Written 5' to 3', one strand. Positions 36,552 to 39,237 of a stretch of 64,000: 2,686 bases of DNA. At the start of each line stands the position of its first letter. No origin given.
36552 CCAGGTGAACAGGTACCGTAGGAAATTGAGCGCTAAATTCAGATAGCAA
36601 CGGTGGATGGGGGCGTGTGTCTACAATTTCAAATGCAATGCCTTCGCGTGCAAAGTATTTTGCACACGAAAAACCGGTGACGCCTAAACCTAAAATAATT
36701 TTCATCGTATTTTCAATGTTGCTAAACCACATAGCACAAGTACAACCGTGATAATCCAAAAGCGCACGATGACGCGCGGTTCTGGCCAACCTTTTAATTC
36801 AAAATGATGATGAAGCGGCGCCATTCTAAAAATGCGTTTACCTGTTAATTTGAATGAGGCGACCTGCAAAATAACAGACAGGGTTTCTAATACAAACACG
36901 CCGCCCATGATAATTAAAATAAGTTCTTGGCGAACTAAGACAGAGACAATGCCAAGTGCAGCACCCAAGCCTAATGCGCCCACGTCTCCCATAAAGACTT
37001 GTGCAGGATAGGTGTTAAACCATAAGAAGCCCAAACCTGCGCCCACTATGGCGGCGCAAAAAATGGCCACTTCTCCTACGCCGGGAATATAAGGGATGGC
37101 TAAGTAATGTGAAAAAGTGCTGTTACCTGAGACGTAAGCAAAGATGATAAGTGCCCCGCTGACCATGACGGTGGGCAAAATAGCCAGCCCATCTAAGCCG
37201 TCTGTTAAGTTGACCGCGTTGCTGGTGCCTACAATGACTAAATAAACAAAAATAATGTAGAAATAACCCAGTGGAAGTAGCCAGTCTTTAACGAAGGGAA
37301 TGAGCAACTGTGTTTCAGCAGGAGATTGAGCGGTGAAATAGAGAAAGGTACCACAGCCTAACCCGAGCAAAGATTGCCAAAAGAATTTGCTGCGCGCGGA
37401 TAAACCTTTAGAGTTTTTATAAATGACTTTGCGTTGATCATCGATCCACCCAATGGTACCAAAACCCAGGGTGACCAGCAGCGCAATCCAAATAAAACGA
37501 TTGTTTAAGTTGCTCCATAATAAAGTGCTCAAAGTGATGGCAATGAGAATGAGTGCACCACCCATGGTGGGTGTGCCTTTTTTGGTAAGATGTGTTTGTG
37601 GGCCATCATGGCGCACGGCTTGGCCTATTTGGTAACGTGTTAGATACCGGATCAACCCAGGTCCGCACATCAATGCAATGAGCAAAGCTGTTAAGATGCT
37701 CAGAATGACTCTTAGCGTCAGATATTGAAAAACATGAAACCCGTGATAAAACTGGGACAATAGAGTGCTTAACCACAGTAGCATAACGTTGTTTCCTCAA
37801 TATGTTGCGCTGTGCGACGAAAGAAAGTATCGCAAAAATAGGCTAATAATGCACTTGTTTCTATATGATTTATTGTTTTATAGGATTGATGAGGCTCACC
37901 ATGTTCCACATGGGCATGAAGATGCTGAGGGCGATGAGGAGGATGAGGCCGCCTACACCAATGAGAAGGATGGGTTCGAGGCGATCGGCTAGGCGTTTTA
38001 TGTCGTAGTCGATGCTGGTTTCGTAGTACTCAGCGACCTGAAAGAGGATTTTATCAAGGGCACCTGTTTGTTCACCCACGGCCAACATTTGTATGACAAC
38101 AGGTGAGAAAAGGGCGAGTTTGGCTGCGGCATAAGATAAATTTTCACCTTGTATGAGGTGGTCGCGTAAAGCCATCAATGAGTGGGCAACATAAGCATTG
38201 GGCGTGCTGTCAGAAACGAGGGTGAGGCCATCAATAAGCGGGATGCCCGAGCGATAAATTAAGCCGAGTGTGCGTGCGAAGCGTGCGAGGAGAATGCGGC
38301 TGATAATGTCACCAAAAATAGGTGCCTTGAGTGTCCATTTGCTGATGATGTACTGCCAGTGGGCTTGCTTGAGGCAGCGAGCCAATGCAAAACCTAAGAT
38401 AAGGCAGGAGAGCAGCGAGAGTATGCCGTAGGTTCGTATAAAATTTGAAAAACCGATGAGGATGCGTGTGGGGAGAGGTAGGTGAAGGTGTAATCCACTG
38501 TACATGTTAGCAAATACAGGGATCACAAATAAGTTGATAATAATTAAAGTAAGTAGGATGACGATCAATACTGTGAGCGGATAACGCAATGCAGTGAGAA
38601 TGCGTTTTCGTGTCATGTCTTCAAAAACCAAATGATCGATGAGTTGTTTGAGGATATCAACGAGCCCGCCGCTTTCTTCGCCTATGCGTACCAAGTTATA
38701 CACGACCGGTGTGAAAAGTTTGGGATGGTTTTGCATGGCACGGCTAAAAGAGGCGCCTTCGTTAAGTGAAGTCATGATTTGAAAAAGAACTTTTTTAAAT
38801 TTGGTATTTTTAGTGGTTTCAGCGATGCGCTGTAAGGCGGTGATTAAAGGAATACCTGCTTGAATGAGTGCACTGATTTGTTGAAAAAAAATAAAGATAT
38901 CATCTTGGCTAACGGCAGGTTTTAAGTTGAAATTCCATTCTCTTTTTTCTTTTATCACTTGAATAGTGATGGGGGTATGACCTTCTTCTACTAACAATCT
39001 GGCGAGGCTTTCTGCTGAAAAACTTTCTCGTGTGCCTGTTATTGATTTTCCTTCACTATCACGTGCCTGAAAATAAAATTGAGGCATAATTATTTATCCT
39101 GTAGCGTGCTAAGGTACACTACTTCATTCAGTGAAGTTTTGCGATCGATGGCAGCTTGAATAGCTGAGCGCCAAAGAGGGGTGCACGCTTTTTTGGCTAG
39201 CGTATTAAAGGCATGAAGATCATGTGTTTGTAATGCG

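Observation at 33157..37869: A murG-ftsW-murD-mraY fragment of the cell-division (dcw) cluster is separated from its usual neighbours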

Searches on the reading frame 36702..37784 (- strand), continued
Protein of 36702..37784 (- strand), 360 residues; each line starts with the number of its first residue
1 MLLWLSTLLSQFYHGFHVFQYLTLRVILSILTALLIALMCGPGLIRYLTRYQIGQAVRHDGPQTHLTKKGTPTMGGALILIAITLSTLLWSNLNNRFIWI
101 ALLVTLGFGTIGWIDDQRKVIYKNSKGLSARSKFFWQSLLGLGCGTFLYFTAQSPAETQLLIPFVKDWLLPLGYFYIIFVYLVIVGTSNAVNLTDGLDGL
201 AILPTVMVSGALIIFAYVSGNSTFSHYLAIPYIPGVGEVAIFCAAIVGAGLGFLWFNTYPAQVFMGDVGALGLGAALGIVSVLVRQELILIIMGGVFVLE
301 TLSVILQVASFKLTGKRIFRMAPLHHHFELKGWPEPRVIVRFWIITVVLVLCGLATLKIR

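Call 60: find_encoding_contigs(protein=P0011, flank=10000, max_places=2)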
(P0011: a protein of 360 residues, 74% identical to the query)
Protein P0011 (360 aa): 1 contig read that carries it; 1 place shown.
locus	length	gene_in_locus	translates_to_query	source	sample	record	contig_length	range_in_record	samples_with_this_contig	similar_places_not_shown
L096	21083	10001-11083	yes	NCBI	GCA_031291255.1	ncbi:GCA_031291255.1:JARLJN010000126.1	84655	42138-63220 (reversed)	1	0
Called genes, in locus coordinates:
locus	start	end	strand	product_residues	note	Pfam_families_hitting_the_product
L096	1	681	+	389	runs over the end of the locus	PF08448:PAS_4, PF13426:PAS_9 (weak), PF00512:HisKA, PF02518:HATPase_c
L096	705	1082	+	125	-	PF00072:Response_reg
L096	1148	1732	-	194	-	PF04972:BON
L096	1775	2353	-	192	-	PF04972:BON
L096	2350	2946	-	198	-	PF13580:SIS_2, PF01380:SIS (weak)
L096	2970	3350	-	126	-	PF02021:UPF0102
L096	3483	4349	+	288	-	PF00590:TP_methylase, PF23016:RsmI_C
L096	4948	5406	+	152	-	PF02381:MraZ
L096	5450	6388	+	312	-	PF01795:Methyltransf_5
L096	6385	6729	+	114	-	PF04999:FtsL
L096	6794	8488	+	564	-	PF03717:PBP_dimer, PF21922:PBP_dimer_2 (weak), PF00905:Transpeptidase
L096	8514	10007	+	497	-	PF08245:Mur_ligase_M, PF02875:Mur_ligase_C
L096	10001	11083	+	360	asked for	PF00953:Glycos_transf_4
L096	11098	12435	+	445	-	PF21799:MurD-like_N, PF08245:Mur_ligase_M, PF02875:Mur_ligase_C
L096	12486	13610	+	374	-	PF01098:FTSW_RODA_SPOVE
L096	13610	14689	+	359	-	PF03033:Glyco_transf_28, PF13579:Glyco_trans_4_4 (faint), PF04101:Glyco_tran_28_C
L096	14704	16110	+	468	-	PF01225:Mur_ligase, PF08245:Mur_ligase_M, PF02875:Mur_ligase_C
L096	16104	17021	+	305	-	PF01565:FAD_binding_4, PF02873:MurB_C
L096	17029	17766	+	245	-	PF08478:POTRA_1, PF03799:FtsQ_DivIB_C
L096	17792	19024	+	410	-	PF11104:PilM_2 (faint), PF14450:FtsA, PF02491:SHS2_FTSA, PF06723:MreB_Mbl, PF06277:EutA (weak), PF14450:FtsA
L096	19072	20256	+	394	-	PF00091:Tubulin, PF12327:FtsZ_C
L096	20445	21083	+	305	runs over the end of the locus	PF03331:LpxC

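Call 61: find_encoding_contigs(protein=P0008, flank=10000, max_places=2)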
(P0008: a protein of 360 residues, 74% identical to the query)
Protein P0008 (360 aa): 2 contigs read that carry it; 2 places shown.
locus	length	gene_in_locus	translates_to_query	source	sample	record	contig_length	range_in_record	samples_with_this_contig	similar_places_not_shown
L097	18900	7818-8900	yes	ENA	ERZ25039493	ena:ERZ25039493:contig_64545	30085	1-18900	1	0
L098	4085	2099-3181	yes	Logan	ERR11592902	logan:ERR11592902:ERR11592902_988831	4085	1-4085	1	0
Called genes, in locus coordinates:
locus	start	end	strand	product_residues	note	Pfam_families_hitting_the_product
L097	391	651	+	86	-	PF01795:Methyltransf_5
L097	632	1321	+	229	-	PF01795:Methyltransf_5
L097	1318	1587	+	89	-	PF04999:FtsL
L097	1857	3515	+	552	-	PF03717:PBP_dimer, PF00905:Transpeptidase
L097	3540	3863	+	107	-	PF01225:Mur_ligase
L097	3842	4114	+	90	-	PF08245:Mur_ligase_M (weak)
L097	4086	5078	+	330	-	PF08245:Mur_ligase_M, PF02875:Mur_ligase_C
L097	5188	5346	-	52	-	-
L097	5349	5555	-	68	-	PF20106:DUF6496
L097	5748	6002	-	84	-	PF06769:YoeB_toxin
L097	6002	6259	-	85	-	PF02604:PhdYeFM_antitox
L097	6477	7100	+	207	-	PF01225:Mur_ligase (weak), PF08245:Mur_ligase_M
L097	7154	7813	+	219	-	PF08245:Mur_ligase_M, PF02875:Mur_ligase_C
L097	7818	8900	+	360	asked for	PF00953:Glycos_transf_4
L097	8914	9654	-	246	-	-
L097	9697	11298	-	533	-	PF12919:TcdA_TcdB (weak), PF04488:Gly_transf_sug, PF12919:TcdA_TcdB (weak)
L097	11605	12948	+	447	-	PF21799:MurD-like_N, PF08245:Mur_ligase_M, PF02875:Mur_ligase_C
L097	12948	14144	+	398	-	PF01098:FTSW_RODA_SPOVE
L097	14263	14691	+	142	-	-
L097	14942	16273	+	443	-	PF25917:BSH_RND, PF25876:HH_MFP_RND, PF25944:Beta-barrel_RND, PF25967:RND-MFP_C, PF25989:YknX_C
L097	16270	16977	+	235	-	PF00873:ACR_tran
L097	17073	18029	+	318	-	PF00873:ACR_tran, PF03176:MMPL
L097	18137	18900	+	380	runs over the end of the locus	PF00873:ACR_tran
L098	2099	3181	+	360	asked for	PF00953:Glycos_transf_4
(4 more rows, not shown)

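Call 64: find_encoding_contigs(protein=P0246, flank=10000, max_places=2)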
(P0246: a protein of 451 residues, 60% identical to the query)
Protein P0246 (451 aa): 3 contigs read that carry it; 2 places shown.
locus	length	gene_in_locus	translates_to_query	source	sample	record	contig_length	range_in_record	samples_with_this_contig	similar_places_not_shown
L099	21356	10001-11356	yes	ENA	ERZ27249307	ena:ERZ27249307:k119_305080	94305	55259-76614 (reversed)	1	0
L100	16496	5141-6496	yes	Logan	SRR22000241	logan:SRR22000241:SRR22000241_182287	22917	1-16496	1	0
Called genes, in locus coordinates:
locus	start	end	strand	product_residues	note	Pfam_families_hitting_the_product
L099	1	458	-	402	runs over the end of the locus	PF00202:Aminotran_3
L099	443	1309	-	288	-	PF00491:Arginase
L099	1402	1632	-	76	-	PF01197:Ribosomal_L31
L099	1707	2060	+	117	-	PF00462:Glutaredoxin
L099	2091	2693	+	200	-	PF00578:AhpC-TSA, PF08534:Redoxin, PF10417:1-cysPrx_C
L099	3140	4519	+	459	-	-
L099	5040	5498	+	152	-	PF02381:MraZ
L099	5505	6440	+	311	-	PF01795:Methyltransf_5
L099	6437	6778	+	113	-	PF04999:FtsL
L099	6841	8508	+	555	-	PF03717:PBP_dimer, PF00905:Transpeptidase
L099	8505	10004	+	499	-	PF01225:Mur_ligase, PF08245:Mur_ligase_M, PF02875:Mur_ligase_C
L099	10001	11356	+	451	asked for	PF01225:Mur_ligase, PF08245:Mur_ligase_M, PF02875:Mur_ligase_C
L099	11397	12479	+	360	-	PF00953:Glycos_transf_4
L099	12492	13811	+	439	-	PF21799:MurD-like_N, PF08245:Mur_ligase_M, PF02875:Mur_ligase_C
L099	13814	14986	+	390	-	PF01098:FTSW_RODA_SPOVE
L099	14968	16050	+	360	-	PF03033:Glyco_transf_28, PF04101:Glyco_tran_28_C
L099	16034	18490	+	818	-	PF21663:WipA_Phos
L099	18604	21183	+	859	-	PF21663:WipA_Phos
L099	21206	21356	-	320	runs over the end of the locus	PF06144:DNA_pol3_delta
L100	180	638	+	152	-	PF02381:MraZ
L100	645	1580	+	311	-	PF01795:Methyltransf_5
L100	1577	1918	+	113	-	PF04999:FtsL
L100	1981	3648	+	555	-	PF03717:PBP_dimer, PF00905:Transpeptidase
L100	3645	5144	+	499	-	PF01225:Mur_ligase, PF08245:Mur_ligase_M, PF02875:Mur_ligase_C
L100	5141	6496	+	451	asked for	PF01225:Mur_ligase, PF08245:Mur_ligase_M, PF02875:Mur_ligase_C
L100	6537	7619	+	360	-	PF00953:Glycos_transf_4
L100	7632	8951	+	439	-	PF21799:MurD-like_N, PF08245:Mur_ligase_M, PF02875:Mur_ligase_C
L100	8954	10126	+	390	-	PF01098:FTSW_RODA_SPOVE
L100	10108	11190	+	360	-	PF03033:Glyco_transf_28, PF13579:Glyco_trans_4_4 (faint), PF04101:Glyco_tran_28_C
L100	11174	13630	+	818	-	PF21663:WipA_Phos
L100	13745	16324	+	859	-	PF21663:WipA_Phos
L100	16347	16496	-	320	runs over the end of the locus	PF06144:DNA_pol3_delta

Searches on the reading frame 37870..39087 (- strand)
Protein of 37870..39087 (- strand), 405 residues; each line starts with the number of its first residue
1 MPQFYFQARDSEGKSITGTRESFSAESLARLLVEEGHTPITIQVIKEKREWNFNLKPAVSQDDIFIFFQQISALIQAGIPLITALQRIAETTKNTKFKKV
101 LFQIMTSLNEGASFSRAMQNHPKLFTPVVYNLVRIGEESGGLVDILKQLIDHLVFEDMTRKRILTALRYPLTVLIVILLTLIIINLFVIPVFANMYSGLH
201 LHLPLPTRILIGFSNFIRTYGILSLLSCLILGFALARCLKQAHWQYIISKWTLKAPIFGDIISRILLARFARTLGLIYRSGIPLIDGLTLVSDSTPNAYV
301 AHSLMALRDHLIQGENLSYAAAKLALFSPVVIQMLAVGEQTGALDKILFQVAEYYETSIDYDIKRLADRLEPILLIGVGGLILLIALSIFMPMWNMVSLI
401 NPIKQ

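Call 4: search_protein_families(library=pfam, proteins=[window:37870-39087:-])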
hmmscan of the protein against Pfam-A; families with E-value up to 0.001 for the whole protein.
window:37870-39087:- (405 aa): 1 family
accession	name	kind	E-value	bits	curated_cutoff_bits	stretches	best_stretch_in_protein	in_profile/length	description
PF00482.28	T2SSF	-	2.3e-56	189.6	25.2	2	67-190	1-125/125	Type II secretion system (T2SS), protein F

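Call 23: find_homologous_proteins(query=window:37870-39087:-, max_evalue=1e-40)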
Query window:37870-39087:- (405 aa): 3115 proteins with E <= 1e-40 among 8000 candidates; the best 120 are listed.
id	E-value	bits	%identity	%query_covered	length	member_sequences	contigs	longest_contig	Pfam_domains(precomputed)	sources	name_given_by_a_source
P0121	3.1e-259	877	100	100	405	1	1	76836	PF00482.29,PF28597.1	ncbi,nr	ncbi:MAG: type II secretion system F family protein [Gammaproteobacteria bacterium]|nr:type II secre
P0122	4.8e-146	505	56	99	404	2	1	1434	PF00482.29,PF28597.1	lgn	-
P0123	8.4e-144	497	56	98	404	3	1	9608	PF00482.29,PF28597.1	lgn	-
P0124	7.5e-136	471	56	99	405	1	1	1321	PF00482.29,PF28597.1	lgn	-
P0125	3.4e-132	459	51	98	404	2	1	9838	PF00482.29,PF28597.1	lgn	-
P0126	3.2e-101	357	42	99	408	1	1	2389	PF00482.29,PF28597.1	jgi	jgi:MSHA biogenesis protein MshG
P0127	3.5e-101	357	45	98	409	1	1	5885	PF00482.29,PF28597.1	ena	-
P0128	4.0e-99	350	43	99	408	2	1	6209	PF00482.29,PF28597.1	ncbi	-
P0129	8.8e-99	349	43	99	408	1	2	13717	PF00482.29,PF28597.1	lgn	-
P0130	9.0e-99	349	40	99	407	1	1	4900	PF00482.29,PF28597.1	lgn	-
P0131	1.3e-98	349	42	99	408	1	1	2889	PF00482.29,PF28597.1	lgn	-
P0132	8.1e-98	346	42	99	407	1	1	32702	PF00482.29,PF28597.1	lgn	-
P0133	9.6e-98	346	41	99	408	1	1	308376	PF00482.29,PF28597.1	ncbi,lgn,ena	-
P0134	1.5e-97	345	42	99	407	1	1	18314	PF00482.29,PF28597.1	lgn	-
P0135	7.6e-96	340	40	99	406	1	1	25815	PF00482.29,PF28597.1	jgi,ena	-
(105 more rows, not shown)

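Call 24: find_encoding_contigs(protein=P0123, flank=10000, max_places=3)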
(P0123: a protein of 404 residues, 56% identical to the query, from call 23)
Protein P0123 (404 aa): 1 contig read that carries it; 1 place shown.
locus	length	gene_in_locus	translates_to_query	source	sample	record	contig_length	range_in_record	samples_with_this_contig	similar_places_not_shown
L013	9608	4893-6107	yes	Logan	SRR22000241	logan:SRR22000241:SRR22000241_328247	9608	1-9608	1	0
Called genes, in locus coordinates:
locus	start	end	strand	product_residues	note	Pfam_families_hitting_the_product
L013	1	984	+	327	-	?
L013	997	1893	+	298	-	PF13191:AAA_16, PF13401:AAA_22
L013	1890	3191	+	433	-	PF14559:TPR_19 (faint), PF13428:TPR_14 (faint), PF00515:TPR_1 (faint), PF13176:TPR_7 (faint), PF13432:TPR_16 (weak)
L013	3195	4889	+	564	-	PF05157:MshEN, PF00437:T2SSE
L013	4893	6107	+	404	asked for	PF28597:T2SSF_N (weak), PF00482:T2SSF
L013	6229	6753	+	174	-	-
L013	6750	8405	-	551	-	PF10708:DUF2510 (faint)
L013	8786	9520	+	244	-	PF00970:FAD_binding_6, PF00175:NAD_binding_1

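Call 25: find_encoding_contigs(protein=P0125, flank=10000, max_places=3)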
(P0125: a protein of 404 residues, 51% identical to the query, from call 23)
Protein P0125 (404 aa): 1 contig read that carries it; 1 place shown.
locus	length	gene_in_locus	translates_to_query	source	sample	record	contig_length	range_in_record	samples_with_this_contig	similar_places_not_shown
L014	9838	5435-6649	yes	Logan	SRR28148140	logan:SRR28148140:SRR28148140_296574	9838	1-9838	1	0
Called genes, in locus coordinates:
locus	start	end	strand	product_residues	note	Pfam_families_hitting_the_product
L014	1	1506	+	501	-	?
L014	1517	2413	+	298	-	PF13191:AAA_16, PF13401:AAA_22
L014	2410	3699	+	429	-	PF23914:TPR_CcmH_CycH (faint), PF24575:TPR_Slam (faint), PF13371:TPR_9 (faint), PF13432:TPR_16 (faint), PF14559:TPR_19 (faint), PF13424:TPR_12 (faint), PF00515:TPR_1 (faint), PF07719:TPR_2 (faint), +2 more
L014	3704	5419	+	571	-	PF13173:AAA_14 (faint), PF05157:MshEN, PF00437:T2SSE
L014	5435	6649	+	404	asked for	PF28597:T2SSF_N, PF00482:T2SSF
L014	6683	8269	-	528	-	PF12768:Rax2 (faint)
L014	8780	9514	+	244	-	PF00970:FAD_binding_6, PF00175:NAD_binding_1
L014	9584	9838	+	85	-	?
